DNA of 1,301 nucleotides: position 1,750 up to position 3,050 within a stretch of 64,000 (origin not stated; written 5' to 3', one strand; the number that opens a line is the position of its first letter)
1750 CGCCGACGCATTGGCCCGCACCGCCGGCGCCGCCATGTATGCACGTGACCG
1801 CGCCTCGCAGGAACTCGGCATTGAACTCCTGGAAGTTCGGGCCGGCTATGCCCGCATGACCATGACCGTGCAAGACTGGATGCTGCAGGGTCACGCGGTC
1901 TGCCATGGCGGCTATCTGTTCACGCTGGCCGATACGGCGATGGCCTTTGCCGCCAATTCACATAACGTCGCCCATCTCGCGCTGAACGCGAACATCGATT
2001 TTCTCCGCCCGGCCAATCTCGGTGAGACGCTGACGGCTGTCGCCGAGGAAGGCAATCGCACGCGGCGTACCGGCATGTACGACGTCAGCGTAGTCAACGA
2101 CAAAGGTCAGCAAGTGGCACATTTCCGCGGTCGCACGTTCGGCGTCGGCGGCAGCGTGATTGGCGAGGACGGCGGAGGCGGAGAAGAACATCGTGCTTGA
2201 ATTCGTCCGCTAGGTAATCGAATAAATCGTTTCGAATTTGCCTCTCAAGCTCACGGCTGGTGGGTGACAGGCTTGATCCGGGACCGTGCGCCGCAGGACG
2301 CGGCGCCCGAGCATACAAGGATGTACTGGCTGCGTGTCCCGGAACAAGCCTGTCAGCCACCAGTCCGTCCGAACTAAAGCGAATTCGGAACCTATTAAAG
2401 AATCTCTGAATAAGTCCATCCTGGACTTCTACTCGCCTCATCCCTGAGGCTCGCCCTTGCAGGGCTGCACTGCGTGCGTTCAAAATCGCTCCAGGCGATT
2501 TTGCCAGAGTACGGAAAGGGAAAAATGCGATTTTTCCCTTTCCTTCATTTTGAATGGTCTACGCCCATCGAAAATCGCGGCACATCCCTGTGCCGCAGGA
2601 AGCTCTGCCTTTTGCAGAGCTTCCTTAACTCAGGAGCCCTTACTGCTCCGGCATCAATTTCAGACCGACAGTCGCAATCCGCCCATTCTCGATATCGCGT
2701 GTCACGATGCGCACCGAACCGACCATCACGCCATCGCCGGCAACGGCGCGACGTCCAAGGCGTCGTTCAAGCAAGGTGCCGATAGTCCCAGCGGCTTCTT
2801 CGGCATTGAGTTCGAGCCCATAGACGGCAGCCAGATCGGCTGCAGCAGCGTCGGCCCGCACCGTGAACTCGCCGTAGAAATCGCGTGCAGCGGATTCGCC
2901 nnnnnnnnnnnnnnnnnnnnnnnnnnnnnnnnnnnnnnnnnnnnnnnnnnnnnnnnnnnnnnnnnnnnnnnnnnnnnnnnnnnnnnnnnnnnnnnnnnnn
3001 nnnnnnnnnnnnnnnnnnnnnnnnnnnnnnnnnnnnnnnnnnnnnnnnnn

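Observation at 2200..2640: Highly structured 440-bp convergent intergenic region: a 27-nt-arm inverted repeat plus four tandem perfect hairpins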

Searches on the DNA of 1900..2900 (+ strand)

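Call 4: search_rna_families(source=window, start=1900, end=2900, threshold=evalue, max_evalue=10, show_alignments=3)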
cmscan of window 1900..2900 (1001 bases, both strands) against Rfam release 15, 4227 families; matches with E-value up to 10: 7.
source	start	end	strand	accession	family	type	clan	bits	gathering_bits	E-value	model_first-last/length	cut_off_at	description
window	2418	2512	-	RF02902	AaHKsRNA22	Gene; sRNA;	-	25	39.8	0.027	1-101/101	no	Aggregatibacter sRNA 22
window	2229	2390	-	RF03175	MIR3454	Gene; miRNA;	-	24.5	142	0.02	1-147/147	no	MIR3454 microRNA precursor family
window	2281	2378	-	RF02770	Ysr224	Gene; sRNA;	-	17.7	70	0.44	1-107/107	no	Yersinia sRNA 224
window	2482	2626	+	RF04180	BTnc231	Gene; sRNA;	-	15.8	80.4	2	1-154/154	no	Bacteroides sRNA BTnc231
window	2579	2607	-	RF04320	RsmV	Gene; sRNA;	CL00106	14.2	100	0.16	149-177/196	no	RsmV RNA family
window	2507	2554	-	RF00193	CTV_rep_sig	Cis-reg;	-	10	100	2.2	103-147/273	no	Citrus tristeza virus replication signal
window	2597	2655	-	RF02744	Rev39_5p_UTR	Cis-reg;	-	9.8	88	3.9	162-228/300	no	Soft rot Enterobacteriaceae Rev 39 5'UTR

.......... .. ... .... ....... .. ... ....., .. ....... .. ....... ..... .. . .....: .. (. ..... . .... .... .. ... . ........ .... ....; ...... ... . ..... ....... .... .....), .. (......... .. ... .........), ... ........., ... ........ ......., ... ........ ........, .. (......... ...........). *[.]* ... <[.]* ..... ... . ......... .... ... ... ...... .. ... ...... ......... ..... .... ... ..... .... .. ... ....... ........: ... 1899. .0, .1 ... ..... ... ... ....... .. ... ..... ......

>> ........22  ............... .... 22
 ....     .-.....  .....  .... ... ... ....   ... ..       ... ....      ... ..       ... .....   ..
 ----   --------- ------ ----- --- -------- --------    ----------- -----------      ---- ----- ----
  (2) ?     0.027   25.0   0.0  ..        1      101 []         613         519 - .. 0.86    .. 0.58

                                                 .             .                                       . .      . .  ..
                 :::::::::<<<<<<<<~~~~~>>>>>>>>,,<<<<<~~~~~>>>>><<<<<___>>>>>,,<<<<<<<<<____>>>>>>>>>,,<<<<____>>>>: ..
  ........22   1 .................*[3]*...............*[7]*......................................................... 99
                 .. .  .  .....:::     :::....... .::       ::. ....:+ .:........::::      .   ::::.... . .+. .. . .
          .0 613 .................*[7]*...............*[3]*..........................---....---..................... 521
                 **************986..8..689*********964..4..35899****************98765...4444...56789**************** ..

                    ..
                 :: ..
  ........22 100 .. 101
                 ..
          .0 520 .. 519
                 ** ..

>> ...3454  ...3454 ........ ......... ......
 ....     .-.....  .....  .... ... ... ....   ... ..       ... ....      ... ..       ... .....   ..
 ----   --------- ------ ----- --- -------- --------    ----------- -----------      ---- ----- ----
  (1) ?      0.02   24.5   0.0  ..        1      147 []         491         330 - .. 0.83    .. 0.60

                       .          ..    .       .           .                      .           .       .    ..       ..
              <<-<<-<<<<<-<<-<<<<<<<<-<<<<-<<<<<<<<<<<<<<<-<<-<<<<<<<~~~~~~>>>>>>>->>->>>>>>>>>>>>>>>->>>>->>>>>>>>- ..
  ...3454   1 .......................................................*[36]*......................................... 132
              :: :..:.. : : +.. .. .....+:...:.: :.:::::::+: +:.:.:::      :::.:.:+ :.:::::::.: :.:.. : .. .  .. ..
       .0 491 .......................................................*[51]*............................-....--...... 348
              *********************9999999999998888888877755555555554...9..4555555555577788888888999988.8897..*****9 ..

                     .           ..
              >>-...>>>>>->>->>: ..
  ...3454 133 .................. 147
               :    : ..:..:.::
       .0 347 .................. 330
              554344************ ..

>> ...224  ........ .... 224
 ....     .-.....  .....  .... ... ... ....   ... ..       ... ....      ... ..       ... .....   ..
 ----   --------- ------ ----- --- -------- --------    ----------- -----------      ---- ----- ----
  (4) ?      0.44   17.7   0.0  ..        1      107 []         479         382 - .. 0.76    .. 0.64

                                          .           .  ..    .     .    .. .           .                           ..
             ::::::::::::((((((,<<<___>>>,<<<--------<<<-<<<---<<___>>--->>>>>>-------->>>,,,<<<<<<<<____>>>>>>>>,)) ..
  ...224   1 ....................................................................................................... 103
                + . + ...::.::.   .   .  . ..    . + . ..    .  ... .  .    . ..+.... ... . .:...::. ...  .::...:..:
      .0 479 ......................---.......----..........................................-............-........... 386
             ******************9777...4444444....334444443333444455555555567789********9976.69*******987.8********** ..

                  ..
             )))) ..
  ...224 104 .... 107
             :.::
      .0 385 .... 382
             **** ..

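Call 31: search_dna_similar(query=window:2200-2640:+, collection=plasmids, mode=distant, max_evalue=0.01)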
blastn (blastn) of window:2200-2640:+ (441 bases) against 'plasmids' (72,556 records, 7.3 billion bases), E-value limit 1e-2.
Records with a match: 25; places in all: 33; records where one place covers at least 80% of the query: 0.
Best place of each record, by identity: 60-80% 25.
By first word of the organism name: Pantoea 25.
By predicted mobility (MOB-suite, as given by PLSDB): non-mobilizable 25.
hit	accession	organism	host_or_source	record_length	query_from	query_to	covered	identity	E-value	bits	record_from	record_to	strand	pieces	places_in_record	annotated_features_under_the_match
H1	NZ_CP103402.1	Pantoea agglomerans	cell culture,leaves of diseased walnut ...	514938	231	304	17%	78.2%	8e-4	52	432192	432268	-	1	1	none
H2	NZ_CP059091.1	Pantoea agglomerans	Allium cepa,diseased onion bulb,bulb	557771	231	304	17%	76.9%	8e-4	52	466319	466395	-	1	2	none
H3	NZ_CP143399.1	Pantoea agglomerans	Brassica napus,cell culture,Seed,Seed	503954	231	304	17%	76.9%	8e-4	52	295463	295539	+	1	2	none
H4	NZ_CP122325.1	Pantoea agglomerans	Beta vulgaris,whole organism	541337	231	304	17%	76.9%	8e-4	52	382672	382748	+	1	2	none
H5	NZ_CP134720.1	Pantoea agglomerans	Allium cepa,cell culture,bulb ...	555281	231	304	17%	76.9%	8e-4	52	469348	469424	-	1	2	none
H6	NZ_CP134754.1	Pantoea agglomerans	Allium cepa,cell culture,bulb ...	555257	231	304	17%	76.9%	8e-4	52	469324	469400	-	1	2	none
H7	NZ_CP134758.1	Pantoea agglomerans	Allium cepa,cell culture,bulb ...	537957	231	304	17%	76.9%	8e-4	52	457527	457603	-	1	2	none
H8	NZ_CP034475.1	Pantoea agglomerans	food,leaf from rome apple cultivar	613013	231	304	17%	76.9%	8e-4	52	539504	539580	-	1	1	none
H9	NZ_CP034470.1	Pantoea agglomerans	food,leaf from rome apple cultivar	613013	231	304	17%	76.9%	8e-4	52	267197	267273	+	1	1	none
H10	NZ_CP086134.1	Pantoea agglomerans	Humulus lupulus,fresh green hop cones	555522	231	304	17%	76.9%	8e-4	52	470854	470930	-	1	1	none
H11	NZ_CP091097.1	Pantoea agglomerans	whole organism,Perithecium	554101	231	304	17%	76.9%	8e-4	52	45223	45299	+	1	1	none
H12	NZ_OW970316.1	Pantoea agglomerans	Olive knot caused by Pseudomonas ...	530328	231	304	17%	76.9%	8e-4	52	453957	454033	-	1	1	none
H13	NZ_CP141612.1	Pantoea agglomerans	cell culture,hydroalcoholic extract of ...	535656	231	304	17%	76.9%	8e-4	52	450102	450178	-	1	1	none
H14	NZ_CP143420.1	Pantoea agglomerans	Phaseolus vulgaris,cell ...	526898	231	304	17%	76.9%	8e-4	52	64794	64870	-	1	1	none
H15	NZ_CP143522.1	Pantoea agglomerans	-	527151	231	304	17%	76.9%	8e-4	52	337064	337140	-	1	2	none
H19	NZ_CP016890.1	Pantoea agglomerans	single cell,lettuce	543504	231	304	17%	76.6%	2e-4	54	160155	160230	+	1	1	none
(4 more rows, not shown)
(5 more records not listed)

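Call 32: search_dna_similar(query=window:2200-2640:+, collection=phages, mode=distant, max_evalue=0.01)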
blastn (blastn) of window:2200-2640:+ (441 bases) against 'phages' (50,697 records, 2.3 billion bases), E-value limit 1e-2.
No match.

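Call 33: get_annotated_region(hit=H19, flank=1500)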
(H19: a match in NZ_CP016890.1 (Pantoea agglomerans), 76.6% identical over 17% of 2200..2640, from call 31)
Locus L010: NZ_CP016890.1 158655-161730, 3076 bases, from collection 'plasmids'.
description: Pantoea agglomerans strain C410P1 plasmid unnamed1, complete sequence
organism: Pantoea agglomerans (NCBI taxid 549)
taxonomy: Bacteria; Pseudomonadota; Gammaproteobacteria; Enterobacterales; Erwiniaceae; Pantoea; Pantoea agglomerans
host: -; source: single cell,lettuce; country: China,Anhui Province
typing (MOB-suite, as given by PLSDB): non-mobilizable; replicon rep_cluster_1232
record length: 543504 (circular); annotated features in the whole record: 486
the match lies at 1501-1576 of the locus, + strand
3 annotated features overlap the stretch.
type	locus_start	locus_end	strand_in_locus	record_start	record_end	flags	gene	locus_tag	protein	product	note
CDS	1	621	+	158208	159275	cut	-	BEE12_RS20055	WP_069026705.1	SDR family oxidoreductase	-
CDS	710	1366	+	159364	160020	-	-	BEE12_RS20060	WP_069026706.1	SDR family oxidoreductase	-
CDS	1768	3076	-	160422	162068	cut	fumA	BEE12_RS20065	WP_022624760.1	class I fumarate hydratase FumA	-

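Call 35: search_rna_families(source=L010, start=1300, end=1800, threshold=evalue, max_evalue=1)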
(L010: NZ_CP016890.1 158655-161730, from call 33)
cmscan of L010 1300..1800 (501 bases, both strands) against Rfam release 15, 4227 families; matches with E-value up to 1: 4.
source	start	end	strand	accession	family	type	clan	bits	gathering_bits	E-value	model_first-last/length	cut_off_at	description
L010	1721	1771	-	RF00506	Thr_leader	Cis-reg; leader;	-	23.5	55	0.037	1-118/118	no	Threonine operon leader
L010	1699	1753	+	RF00506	Thr_leader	Cis-reg; leader;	-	22.6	55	0.06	1-118/118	no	Threonine operon leader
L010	1721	1787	-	RF02495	ohsC_RNA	Gene; antitoxin;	-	22.5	50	0.47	1-77/77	no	Oppression of Hydrophobic ORF by sRNA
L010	1698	1781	-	RF01770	rimP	Cis-reg; leader;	-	19.9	47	0.91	1-102/102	no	Gammaprotebacteria rimP leader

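Call 36: search_dna_similar(query=window:2400-2640:+, collection=ecoli_genomes, mode=distant, max_evalue=0.1)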
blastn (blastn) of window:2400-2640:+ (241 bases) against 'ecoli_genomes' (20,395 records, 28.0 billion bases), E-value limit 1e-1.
No match.
